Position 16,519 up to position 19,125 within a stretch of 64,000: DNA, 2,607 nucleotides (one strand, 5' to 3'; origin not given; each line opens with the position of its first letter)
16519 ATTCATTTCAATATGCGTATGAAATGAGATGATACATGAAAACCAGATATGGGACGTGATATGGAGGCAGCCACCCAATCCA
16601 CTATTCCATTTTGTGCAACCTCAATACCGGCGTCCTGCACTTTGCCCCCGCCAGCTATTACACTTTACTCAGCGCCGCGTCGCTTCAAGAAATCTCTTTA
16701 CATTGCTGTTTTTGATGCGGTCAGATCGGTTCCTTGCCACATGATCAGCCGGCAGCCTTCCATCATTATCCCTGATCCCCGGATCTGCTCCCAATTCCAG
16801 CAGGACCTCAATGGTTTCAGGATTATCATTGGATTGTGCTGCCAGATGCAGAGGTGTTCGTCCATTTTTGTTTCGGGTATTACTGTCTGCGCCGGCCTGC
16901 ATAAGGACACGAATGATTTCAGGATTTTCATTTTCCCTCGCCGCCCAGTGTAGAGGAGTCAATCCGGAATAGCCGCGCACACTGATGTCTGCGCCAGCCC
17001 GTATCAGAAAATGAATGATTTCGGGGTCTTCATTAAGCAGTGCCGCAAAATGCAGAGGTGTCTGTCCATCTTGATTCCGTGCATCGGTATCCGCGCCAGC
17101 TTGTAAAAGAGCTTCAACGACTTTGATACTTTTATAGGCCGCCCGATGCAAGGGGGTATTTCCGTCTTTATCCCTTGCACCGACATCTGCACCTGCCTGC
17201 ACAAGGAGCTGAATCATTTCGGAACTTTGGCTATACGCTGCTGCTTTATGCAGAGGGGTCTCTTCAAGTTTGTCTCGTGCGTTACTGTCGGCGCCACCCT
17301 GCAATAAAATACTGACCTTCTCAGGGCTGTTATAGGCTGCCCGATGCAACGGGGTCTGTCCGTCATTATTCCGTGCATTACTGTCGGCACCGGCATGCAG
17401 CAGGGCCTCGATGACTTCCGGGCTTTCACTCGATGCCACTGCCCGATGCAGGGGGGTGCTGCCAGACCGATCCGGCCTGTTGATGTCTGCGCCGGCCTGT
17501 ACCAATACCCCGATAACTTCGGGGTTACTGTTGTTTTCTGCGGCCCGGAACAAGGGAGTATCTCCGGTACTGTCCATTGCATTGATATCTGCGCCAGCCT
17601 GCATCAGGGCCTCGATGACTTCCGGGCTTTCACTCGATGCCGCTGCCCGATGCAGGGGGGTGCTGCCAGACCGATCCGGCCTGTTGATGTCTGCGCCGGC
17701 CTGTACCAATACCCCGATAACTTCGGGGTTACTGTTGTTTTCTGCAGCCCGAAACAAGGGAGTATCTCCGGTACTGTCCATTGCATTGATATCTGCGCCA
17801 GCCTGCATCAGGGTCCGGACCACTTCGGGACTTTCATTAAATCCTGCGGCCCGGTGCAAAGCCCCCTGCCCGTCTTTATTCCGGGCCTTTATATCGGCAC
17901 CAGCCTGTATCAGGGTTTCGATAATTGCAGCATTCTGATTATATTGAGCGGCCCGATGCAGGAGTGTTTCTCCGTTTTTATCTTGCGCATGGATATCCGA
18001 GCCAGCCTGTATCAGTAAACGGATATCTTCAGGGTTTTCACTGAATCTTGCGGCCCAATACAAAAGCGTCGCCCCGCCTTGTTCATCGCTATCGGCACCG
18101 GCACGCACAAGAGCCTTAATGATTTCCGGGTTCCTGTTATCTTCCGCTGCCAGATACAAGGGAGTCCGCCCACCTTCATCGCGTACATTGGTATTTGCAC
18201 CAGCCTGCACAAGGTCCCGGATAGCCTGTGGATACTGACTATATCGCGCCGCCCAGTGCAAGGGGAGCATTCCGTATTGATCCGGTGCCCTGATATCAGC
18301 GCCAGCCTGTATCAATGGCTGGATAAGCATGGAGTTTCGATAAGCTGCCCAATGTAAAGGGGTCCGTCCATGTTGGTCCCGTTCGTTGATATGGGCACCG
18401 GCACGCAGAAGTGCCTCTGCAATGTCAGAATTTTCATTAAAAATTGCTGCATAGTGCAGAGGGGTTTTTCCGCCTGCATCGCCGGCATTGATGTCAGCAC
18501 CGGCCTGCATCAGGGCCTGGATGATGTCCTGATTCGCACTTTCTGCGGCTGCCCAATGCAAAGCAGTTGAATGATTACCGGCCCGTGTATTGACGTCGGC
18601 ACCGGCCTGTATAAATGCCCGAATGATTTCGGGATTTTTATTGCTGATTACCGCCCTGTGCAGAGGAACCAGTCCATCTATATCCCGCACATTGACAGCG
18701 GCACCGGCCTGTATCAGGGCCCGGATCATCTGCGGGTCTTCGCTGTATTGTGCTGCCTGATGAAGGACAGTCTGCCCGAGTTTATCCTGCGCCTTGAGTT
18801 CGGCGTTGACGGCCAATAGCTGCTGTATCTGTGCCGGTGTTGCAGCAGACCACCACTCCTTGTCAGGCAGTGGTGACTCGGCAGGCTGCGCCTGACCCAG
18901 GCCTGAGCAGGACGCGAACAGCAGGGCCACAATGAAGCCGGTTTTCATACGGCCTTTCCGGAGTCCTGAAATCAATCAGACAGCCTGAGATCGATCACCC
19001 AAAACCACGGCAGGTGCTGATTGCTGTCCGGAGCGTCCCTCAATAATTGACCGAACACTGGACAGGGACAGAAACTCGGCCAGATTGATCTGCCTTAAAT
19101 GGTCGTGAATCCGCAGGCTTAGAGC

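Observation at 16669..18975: Secreted 768-aa ankyrin-repeat protein with a very recent 204-bp tandem duplication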

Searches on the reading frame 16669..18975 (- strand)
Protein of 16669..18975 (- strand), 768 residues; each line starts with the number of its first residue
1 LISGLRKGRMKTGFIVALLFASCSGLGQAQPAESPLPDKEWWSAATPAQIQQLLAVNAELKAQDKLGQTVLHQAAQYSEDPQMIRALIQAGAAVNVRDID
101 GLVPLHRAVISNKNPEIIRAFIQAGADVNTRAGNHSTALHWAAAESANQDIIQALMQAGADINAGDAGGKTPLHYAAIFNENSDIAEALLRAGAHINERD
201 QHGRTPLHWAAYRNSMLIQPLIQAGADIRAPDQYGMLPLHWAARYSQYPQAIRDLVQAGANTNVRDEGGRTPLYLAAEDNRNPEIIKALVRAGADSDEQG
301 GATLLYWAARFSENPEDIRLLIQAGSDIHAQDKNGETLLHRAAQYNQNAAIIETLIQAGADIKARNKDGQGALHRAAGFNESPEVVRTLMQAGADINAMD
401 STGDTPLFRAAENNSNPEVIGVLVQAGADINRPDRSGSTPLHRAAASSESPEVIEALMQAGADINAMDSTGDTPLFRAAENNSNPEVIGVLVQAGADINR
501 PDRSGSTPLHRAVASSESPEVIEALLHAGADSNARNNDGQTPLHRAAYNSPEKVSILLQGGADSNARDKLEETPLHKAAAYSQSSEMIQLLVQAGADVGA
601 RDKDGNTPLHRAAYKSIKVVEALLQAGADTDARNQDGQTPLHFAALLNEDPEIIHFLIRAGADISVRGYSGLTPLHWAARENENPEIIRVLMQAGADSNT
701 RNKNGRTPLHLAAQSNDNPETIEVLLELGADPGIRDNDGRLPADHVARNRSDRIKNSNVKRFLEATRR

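Call 5: search_protein_families(library=pfam, proteins=[window:16669-18975:-], max_evalue=0.01)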
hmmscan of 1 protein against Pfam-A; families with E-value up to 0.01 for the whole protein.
window:16669-18975:- (768 aa): 14 families
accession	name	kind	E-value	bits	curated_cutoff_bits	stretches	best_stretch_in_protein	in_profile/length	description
PF12796.13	Ank_2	-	1.8e-217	705.1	27.3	14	641-736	1-90/90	Ankyrin repeats (3 copies)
PF00023.36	Ank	-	5.8e-156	497.6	21.1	19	704-737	1-33/33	Ankyrin repeat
PF13637.12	Ank_4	-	6.5e-121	391.9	22.7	16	139-190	1-50/50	Ankyrin repeats (many copies)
PF13606.12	Ank_3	-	5e-105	329.4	22.3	6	636-665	1-29/30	Ankyrin repeat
PF13857.12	Ank_5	-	3.5e-88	289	27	11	693-745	3-55/56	Ankyrin repeats (many copies)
PF23745.1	ANK_LRRK2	-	8.6e-22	77.8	27.5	0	446-498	39-90/130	LRRK2 ANK repeat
PF24521.3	Ank_KRIT1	-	2.1e-08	34.4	80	0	135-214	46-129/149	KRIT1 ankyrin-repeats domain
PF13653.12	GDPD_2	-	7.2e-08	33.1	27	0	683-698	8-23/30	Glycerophosphoryl diester phosphodiesterase family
PF00850.24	Hist_deacetyl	-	1.7e-05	24.7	27.9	0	320-351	232-263/298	Histone deacetylase domain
PF05222.21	AlaDh_PNT_N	-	0.00012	22.8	30.4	0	310-353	12-55/136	Alanine dehydrogenase/PNT, N-terminal domain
PF03720.21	UDPG_MGDP_dh_C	-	0.0005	20.8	30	0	582-632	17-67/103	UDP-glucose/GDP-mannose dehydrogenase family, UDP binding domain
PF04760.21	IF2_N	-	0.0019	18.3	25.3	0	450-469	17-37/53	Translation initiation factor IF-2, N-terminal region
PF18029.7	Glyoxalase_6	-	0.0027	18.8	23.6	0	681-733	37-84/106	Glyoxalase-like domain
PF24559.1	UBA_RAD5A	-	0.0027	17.6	27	0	147-164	18-35/45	DNA repair protein RAD5A UBA domain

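Call 7: find_encoding_contigs(protein=window:16669-18975:-, flank=10000, max_places=10)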
Protein window:16669-18975:- (768 aa): no gene with exactly this product is on record in the collection.

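Call 9: find_encoding_contigs(protein=window:16669-18948:-, flank=10000, max_places=10)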
Protein window:16669-18948:- (759 aa): no gene with exactly this product is on record in the collection.

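Call 12: find_homologous_proteins(query=window:16669-18948:-, max_evalue=1e-20)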
Query window:16669-18948:- (759 aa): 6930 proteins with E <= 1e-20 among 8000 candidates; the best 120 are listed.
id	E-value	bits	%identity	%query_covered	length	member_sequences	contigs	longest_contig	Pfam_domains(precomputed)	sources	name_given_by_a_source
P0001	2.3e-239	815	42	92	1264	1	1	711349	PF13606.13,PF13857.13,PF27494.1,PF23745.2,PF12796.14,PF00023.37,PF13637.13,PF24521.3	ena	-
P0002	4.6e-233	794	38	92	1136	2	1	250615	PF13606.13,PF13857.13,PF23745.2,PF12796.14,PF00023.37,PF13637.13,PF24521.3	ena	-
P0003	2.2e-214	732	35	93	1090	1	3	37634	PF13606.13,PF13857.13,PF23745.2,PF12796.14,PF00023.37,PF13637.13,PF24407.3,PF24521.3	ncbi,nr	ncbi:hypothetical protein FACS1894139_08850 [Planctomycetales bacterium]|nr:hypothetical protein FAC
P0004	2.5e-187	643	40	91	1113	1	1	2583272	PF00275.26,PF17596.8,PF13606.13,PF13857.13,PF27494.1,PF23745.2,PF12796.14,PF00023.37,PF13637.13,PF24521.3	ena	-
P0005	6.1e-183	628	34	92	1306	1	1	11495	PF13606.13,PF13857.13,PF28177.1,PF23745.2,PF12796.14,PF00023.37,PF13637.13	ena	-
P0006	5.7e-181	622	34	92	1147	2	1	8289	PF13606.13,PF13857.13,PF28177.1,PF23745.2,PF12796.14,PF00023.37,PF13637.13,PF24521.3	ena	-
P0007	3.5e-180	619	34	93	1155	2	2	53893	PF13606.13,PF13857.13,PF28177.1,PF23745.2,PF12796.14,PF00023.37,PF13637.13,PF24521.3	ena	-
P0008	7.7e-178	611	32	86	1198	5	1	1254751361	PF16627.11,PF13606.13,PF13857.13,PF28177.1,PF23745.2,PF12796.14,PF00023.37,PF13637.13,PF24521.3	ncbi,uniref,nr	ncbi:serine/threonine-protein phosphatase 6 regulatory ankyrin repeat subunit B-like [Schistocerca p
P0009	5.7e-176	605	34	93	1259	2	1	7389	PF13606.13,PF13857.13,PF23745.2,PF12796.14,PF00023.37,PF13637.13,PF24521.3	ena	-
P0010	3.5e-175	603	33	93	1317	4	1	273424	PF13606.13,PF13857.13,PF28177.1,PF23745.2,PF12796.14,PF00023.37,PF13637.13,PF24407.3,PF24521.3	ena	-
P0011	1.1e-174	601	34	93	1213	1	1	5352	PF13606.13,PF13857.13,PF28177.1,PF23745.2,PF12796.14,PF00023.37,PF13637.13,PF24521.3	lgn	-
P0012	1.3e-172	594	32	89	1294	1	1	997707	PF13606.13,PF13857.13,PF28177.1,PF23745.2,PF12796.14,PF00023.37,PF13637.13,PF21506.4,PF24521.3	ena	-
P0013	3.8e-171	589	35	96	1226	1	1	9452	PF13606.13,PF13857.13,PF23745.2,PF12796.14,PF25167.2,PF00023.37,PF13637.13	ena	-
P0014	5.4e-171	589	46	86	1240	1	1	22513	PF13653.13,PF00816.28,PF13606.13,PF13857.13,PF27494.1,PF23745.2,PF12796.14,PF00023.37,PF13637.13,PF24521.3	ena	-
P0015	6.0e-169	582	30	92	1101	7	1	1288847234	PF13606.13,PF13857.13,PF28177.1,PF23745.2,PF12796.14,PF00023.37,PF13637.13,PF24521.3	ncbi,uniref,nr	ncbi:serine/threonine-protein phosphatase 6 regulatory ankyrin repeat subunit B-like isoform X4 [Sch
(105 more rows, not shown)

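Call 39: search_protein_families(library=ncbifam, proteins=[window:16669-18948:-], max_evalue=0.001)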
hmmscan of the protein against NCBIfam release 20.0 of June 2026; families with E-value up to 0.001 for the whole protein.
window:16669-18948:- (759 aa): 15 families
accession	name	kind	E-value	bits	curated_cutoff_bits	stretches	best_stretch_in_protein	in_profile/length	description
NF043029.1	T4SS_AnkY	equivalog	6.1e-107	358.3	600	13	287-367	453-531/543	Dot/Icm T4SS effector AnkY/LegA9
NF043023.1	T4SS_AnkH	equivalog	8.2e-73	245.7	600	7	444-534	14-102/467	Dot/Icm T4SS effector AnkH/LegA3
NF041931.2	MzaA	equivalog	5.3e-59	200.7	800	8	545-617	18-89/726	MZA anti-phage system associated sigma-70 family RNA polymerase sigma factor MzaA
NF043022.1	T4SS_AnkG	equivalog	3.7e-56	190.8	500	6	548-674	315-448/455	Dot/Icm T4SS effector AnkG/AnkZ/LegA7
NF043028.1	T4SS_AnkX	equivalog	1.3e-53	182.5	1400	4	304-635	396-726/938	Dot/Icm T4SS effector AnkN/AnkX/LegA8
NF043027.1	T4SS_AnkQ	equivalog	8.9e-40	136.7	700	3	94-186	295-389/496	Dot/Icm T4SS effector AnkQ/LegA10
NF043019.1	T4SS_AnkC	equivalog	2.7e-34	118.8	450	6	140-272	66-213/459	Dot/Icm T4SS effector AnkC/LegA12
NF038106.1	gamma_NF038106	equivalog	1.5e-27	95.7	50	0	309-349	52-92/93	PA4642 family protein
TIGR00870.1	trp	subfamily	2.5e-26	92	498.75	2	387-602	48-217/747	transient-receptor-potential calcium channel protein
NF043024.1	T4SS_AnkI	equivalog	6.3e-18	64.7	550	0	368-438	248-327/439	Dot/Icm T4SS effector AnkI/LegAS4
NF043021.1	T4SS_AnkF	equivalog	3e-09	35.7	1000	0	119-206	612-678/917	Dot/Icm T4SS effector AnkF/LegA14/Ceg31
TIGR01356.1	aroA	equivalog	1.2e-05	24.4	287.25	0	140-165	110-135/415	3-phosphoshikimate 1-carboxyvinyltransferase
NF008088.0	PRK10828.1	equivalog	4.3e-05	23.1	183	0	137-219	20-100/183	NAD(P)H nitroreductase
NF043020.1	T4SS_AnkD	equivalog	4.6e-05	22.5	500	0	123-191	50-111/426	Dot/Icm T4SS effector AnkD/LegA15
NF058502.1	phyc_lyase_CpcE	equivalog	0.00011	21.8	330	0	508-541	32-65/260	C-phycocyanin alpha-cysteine-84 phycocyanobilin lyase subunit CpcE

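Call 54: predict_structure(protein=window:16669-18948:-)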
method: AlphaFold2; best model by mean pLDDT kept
length: 759 residues; sequences in the alignment: 1
mean_pLDDT: 84.2   pTM: 0.60
mean pLDDT of the five models: 84.2, 80.1, 73.3, 67.7, 66.5
residues with pLDDT >= 90: 324; 70-90: 353; 50-70: 50; < 50: 32
segments of 3 or more residues with pLDDT < 50: 1-25, 743-747
pLDDT, mean of each block of 10 residues (from residue 1): 31 33 50 73 61 63 82 80 75 84 84 84 75 82 86 85 89 84 89 93 89 92 93 92 93 88 87 84 77 75 84 80 86 91 92 92 93 94 93 92 88 92 91 90 91 91 91 87 92 92 90 93 94 92 94 93 93 90 93 93 89 93 90 83 89 84 87 85 90 90 80 87 89 79 50 56
secondary structure, 60 per line:
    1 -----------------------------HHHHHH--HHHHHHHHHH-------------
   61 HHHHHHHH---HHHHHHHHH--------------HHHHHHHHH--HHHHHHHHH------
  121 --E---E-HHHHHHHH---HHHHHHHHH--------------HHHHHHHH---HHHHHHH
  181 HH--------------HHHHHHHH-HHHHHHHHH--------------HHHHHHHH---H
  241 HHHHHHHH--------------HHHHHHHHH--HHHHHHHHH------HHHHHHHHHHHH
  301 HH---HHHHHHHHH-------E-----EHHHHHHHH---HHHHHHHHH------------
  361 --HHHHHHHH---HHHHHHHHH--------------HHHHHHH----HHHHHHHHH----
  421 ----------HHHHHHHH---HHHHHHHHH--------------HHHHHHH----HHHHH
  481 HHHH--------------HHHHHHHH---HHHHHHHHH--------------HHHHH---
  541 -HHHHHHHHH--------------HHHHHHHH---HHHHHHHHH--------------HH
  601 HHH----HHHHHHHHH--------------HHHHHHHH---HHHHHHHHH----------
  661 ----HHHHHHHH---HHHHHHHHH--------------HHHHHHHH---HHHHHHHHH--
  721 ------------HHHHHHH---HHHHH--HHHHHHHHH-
elements in order (helices of 4 or more, strands of 3 or more residues): H30-35 H38-47 H61-68 H72-80 H95-103 H106-114 H129-136 H140-148 H163-170 H174-182 H197-204 H206-214 H229-236 H240-248 H263-271 H274-282 H289-302 H306-314 H329-336 H340-348 H363-370 H374-382 H397-403 H408-416 H431-438 H442-450 H465-471 H476-484 H499-506 H510-518 H533-537 H542-550 H565-572 H576-584 H599-603 H608-616 H631-638 H642-650 H665-672 H676-684 H699-706 H710-718 H733-739 H743-747 H750-758

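Call 57: fold_search(model_id=the predicted structure, library=pdb)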
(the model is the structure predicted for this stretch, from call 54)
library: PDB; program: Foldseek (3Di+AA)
matches with E <= 10: 1330; with E <= 0.001: 750
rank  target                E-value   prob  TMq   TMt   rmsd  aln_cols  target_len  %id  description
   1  4rlv                  5.8e-36  1.00  0.66  0.61  10.4       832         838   28  Crystal Structure of AnkB 24 Ankyrin Repeats in Complex with AnkR Autoinhibition Segment (released 2014-11-26)
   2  8cs9_A                2.4e-33  1.00  0.67  0.65   9.9       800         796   27  Composite reconstruction of Class 1 of the erythrocyte ankyrin-1 complex (released 2022-07-20)
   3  5y4d                  2.5e-31  1.00  0.71  0.76   4.7       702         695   28  Crystal Structure of AnkB Ankyrin Repeats in Complex with AnkR/AnkB Chimeric Autoinhibition Segment (released 2017-09-13)
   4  6mol_A                5.7e-28  1.00  0.49  0.77   5.0       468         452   41  Monoextended DARPin M_R12 complex with EpoR (released 2019-06-05)
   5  5vkq_A                1.8e-26  1.00  0.71  0.39   6.5       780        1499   27  Structure of a mechanotransduction ion channel Drosophila NOMPC in nanodisc (released 2017-06-28)
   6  7tw3_G                2.5e-26  1.00  0.67  0.78   4.8       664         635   30  Cryo-EM structure of human ankyrin complex (B2P1A1) from red blood cell (released 2022-06-08)
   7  5leb                  6.5e-25  1.00  0.23  0.36  18.7       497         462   34  Crystal structure of DARPin-DARPin rigid fusion, variant DDD_D12_06_D12_06_D12 (released 2017-08-02)
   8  5lec                  2.4e-24  1.00  0.23  0.33  14.3       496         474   35  Crystal structure of DARPin-DARPin rigid fusion, variant DDD_D12_12_D12_12_D12 (released 2017-08-02)
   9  5le2_A                2.5e-24  1.00  0.20  0.32  16.6       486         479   35  Crystal structure of DARPin-DARPin rigid fusion, variant DDD_D12_15_D12_15_D12 (released 2017-08-02)
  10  9goa_A                8.7e-24  1.00  0.65  0.49   7.3       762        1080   24  Pore state of alpha-Latrotoxin (released 2024-10-16)
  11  5lee                  1.0e-23  1.00  0.21  0.32  15.2       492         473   35  Crystal structure of DARPin-DARPin rigid fusion, variant DDD_D12_12_D12_12_D12 (released 2017-08-02)
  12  5led                  3.1e-22  1.00  0.21  0.34  15.0       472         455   36  Crystal structure of DARPin-DARPin rigid fusion, variant DDD_D12_12_D12_12_D12 (released 2017-08-02)
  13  9go9_A                3.3e-21  1.00  0.62  0.44   7.6       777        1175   24  Prepore state of alpha-Latrotoxin (released 2024-10-16)
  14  7uzu_A                1.0e-20  1.00  0.38  0.62  13.6       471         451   31  Ankyrin-1 (N-terminal region of membrane binding domain, local refinement from consensus reconstruction; bound to N-te (released 2022-07-20)
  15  7ykr_A                4.0e-20  1.00  0.57  0.44   6.7       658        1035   23  Structure of TRPA1 in Drosophila melanogaster in a state with 17 ankyrin repeats determined (released 2023-07-26)
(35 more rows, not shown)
